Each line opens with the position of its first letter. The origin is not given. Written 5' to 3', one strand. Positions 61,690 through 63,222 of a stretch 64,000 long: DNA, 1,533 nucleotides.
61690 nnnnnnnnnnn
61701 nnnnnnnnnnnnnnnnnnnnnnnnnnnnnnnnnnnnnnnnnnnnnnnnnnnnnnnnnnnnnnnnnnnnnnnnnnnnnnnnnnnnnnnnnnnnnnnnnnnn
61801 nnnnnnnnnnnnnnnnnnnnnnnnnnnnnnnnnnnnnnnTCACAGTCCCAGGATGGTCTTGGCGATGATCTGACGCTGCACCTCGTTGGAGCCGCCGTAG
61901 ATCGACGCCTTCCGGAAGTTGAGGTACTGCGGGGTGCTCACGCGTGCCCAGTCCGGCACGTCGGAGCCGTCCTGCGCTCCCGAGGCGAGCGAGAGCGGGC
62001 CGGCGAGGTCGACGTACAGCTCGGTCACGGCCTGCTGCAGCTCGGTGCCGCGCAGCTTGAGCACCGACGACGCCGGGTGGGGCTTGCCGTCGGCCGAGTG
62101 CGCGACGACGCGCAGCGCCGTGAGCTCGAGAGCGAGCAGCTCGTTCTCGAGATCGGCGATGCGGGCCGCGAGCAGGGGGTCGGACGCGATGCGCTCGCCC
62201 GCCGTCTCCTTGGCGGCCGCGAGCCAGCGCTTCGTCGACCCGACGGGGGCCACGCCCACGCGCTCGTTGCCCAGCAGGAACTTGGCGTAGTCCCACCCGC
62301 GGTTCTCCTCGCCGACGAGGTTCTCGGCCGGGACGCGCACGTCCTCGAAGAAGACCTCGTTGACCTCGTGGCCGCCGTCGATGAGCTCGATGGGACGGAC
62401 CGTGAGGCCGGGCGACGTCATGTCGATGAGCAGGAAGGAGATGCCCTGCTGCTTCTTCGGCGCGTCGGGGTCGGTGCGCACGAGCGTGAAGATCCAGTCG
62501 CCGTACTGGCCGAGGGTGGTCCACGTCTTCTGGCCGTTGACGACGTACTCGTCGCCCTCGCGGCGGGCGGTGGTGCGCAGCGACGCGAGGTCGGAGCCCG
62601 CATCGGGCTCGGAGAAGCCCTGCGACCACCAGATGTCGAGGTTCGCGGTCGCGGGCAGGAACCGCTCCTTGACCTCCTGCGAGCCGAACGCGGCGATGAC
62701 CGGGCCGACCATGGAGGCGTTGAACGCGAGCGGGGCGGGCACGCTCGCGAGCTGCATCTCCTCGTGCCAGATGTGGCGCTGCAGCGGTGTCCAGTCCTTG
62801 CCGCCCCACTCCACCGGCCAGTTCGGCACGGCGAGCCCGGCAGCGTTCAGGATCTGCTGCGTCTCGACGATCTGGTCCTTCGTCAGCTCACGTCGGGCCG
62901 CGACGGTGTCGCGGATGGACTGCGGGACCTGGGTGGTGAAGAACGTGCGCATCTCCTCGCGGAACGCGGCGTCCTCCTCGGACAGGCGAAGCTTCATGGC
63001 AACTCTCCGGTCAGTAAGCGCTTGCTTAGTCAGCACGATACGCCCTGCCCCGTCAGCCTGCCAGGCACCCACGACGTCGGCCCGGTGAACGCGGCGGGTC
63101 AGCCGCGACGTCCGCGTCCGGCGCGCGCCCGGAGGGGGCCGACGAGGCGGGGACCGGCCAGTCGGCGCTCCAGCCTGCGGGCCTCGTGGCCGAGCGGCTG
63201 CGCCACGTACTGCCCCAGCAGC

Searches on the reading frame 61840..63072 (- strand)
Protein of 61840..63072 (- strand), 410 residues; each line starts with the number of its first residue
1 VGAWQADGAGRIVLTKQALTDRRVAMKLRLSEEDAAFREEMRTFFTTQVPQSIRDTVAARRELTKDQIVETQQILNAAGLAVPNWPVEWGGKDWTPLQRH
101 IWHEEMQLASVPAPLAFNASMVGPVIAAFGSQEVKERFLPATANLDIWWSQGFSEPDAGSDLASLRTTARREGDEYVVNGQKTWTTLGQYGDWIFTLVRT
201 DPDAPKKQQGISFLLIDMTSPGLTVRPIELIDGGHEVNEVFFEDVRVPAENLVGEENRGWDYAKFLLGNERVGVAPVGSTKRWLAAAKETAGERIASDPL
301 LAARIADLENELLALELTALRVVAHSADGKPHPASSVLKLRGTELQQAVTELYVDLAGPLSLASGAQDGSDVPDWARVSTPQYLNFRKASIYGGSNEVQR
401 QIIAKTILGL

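Call 50: find_related_loci(query=window:61840-63072:-, collection=genome_contigs, flank=10000)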
Query window:61840-63072:- (410 aa) in genome_contigs; peptide patterns used: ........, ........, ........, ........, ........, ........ (x = any residue, [..] = any of these).
600 stretches matched a pattern (row limit reached: there are more); 519 encode a relative of the query (tblastn E <= 1e-3); the best 80 are kept; 80 distinct loci.
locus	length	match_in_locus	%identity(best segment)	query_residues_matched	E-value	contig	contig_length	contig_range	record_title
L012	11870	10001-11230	96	1-410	0e+0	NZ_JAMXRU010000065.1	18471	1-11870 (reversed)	Aeromicrobium sp. CnD17-E NODE_65_length_18471_cov_27.387429, whole genome shotgun sequence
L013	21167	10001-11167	89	21-410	0e+0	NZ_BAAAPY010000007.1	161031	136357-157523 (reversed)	Aeromicrobium halocynthiae strain JCM 15749 sequence07, whole genome shotgun sequence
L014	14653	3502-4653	88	26-410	0e+0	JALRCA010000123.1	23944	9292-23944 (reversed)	MAG: Aeromicrobium sp. isolate HQM.2 HQM_384252, whole genome shotgun sequence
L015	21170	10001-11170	85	26-410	0e+0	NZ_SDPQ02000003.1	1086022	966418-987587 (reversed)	Aeromicrobium ginsengisoli strain JCM 14732 Scaffold3, whole genome shotgun sequence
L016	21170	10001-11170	85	26-410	0e+0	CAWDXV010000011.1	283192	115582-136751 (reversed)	MAG: uncultured Actinomycetota bacterium isolate MFD04212.bin.2.138 genome assembly, contig: contig_1984, whole genome s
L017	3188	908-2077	84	26-410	0e+0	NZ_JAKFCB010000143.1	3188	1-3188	MAG: Aeromicrobium sp. isolate LC010 contig-124_45105, whole genome shotgun sequence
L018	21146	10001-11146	85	26-410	0e+0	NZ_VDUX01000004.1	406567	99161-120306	Aeromicrobium terrae strain CC-CFT486 contig04, whole genome shotgun sequence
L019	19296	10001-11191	83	26-410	0e+0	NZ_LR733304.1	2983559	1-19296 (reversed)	Aeromicrobium sp. 9AM isolate Aeromicrobium sp. 9AM, whole genome shotgun sequence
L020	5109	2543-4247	84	22-410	0e+0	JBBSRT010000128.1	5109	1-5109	MAG: Propionibacteriales bacterium isolate SVL1_sbin.44 SVL1_sbin.44_K_1279299_L_5109_cov_15.0175, whole genome shotgun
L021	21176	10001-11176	84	25-410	0e+0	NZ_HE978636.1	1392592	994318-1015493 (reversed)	Aeromicrobium massiliense JC14, whole genome shotgun sequence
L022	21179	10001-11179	84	23-410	0e+0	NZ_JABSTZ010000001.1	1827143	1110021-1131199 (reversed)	Aeromicrobium stalagmiti strain YC3-14 contig1, whole genome shotgun sequence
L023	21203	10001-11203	82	14-410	0e+0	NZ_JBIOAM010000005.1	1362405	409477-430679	Aeromicrobium sp. UC242_57 contig_4_Aeromicrobium, whole genome shotgun sequence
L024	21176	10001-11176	84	25-410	0e+0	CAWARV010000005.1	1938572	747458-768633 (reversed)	MAG: uncultured Actinomycetota bacterium isolate MFD02581.bin.1.20 genome assembly, contig: contig_9011, whole genome sh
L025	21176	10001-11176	82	16-410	0e+0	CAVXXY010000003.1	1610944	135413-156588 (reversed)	MAG: uncultured Actinomycetota bacterium isolate MFD04212.bin.1.25 genome assembly, contig: contig_19, whole genome shot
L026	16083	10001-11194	80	22-410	0e+0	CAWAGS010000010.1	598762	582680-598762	MAG: uncultured Actinomycetota bacterium isolate MFD02581.bin.2.210 genome assembly, contig: contig_18263, whole genome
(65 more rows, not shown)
